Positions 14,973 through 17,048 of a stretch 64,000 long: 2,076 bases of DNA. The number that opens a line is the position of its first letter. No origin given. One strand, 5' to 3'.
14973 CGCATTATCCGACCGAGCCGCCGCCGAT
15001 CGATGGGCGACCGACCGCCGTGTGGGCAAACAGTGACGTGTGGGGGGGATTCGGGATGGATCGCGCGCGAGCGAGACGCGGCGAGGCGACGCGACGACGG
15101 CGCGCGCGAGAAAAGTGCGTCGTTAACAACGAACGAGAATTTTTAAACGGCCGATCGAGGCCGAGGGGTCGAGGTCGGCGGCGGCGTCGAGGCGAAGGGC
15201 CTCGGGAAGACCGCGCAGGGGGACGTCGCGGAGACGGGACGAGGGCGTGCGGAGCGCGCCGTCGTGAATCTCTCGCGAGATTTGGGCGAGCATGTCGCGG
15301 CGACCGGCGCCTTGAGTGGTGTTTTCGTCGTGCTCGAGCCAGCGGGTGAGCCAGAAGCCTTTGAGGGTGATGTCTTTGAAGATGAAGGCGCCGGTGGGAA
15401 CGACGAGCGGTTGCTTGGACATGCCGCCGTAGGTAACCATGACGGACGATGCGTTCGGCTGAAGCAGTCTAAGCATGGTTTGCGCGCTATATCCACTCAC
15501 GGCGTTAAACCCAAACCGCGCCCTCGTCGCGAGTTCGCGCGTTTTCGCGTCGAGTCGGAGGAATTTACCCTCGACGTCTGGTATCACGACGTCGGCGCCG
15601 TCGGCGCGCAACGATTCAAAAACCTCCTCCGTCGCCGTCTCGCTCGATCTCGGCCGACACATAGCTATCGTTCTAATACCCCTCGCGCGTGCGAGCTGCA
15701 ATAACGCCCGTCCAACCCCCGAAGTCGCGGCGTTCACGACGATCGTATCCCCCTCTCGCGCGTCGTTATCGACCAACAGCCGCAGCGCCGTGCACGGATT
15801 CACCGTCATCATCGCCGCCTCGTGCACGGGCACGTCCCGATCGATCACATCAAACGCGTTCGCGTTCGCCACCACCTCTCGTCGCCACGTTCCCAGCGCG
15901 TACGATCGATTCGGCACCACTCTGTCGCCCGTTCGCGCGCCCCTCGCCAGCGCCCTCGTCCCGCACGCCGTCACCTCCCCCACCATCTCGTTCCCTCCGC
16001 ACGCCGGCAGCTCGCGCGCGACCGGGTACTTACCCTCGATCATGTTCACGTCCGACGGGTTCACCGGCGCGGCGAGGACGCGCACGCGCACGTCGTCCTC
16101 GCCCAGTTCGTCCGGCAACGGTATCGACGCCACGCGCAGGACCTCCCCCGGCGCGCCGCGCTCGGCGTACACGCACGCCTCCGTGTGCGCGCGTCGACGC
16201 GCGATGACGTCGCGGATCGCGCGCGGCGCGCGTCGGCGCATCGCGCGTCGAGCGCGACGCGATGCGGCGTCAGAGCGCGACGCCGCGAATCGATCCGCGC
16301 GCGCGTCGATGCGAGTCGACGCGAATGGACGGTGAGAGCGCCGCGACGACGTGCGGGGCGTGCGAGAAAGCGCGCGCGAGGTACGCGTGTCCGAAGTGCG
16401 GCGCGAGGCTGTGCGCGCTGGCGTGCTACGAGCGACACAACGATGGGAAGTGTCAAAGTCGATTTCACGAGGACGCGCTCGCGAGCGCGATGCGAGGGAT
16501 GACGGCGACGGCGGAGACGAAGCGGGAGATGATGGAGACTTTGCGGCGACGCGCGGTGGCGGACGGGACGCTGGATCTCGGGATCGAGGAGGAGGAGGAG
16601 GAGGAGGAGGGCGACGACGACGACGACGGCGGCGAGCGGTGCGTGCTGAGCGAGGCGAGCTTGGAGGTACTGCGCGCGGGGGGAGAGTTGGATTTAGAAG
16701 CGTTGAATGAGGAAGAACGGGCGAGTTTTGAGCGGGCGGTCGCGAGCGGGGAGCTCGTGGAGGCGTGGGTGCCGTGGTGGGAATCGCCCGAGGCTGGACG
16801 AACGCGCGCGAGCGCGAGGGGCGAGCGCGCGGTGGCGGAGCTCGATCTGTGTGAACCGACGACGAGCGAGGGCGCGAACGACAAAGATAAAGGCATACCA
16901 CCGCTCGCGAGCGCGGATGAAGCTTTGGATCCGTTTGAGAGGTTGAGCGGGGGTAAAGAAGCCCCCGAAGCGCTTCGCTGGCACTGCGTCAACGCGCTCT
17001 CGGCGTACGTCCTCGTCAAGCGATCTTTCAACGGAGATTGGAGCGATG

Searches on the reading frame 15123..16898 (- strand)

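Call 45: search_protein_families(library=pfam, proteins=[window:15123-16898:-], max_evalue=0.00001)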
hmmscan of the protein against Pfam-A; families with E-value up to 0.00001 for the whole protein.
window:15123-16898:- (591 aa): 2 families
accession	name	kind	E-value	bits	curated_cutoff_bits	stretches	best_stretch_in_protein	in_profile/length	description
PF08240.17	ADH_N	-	1.3e-10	41.9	23.5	1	266-328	1-61/104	Alcohol dehydrogenase GroES-like domain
PF00107.32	ADH_zinc_N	-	7.2e-09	36.1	31.8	1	394-519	1-116/129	Zinc-binding dehydrogenase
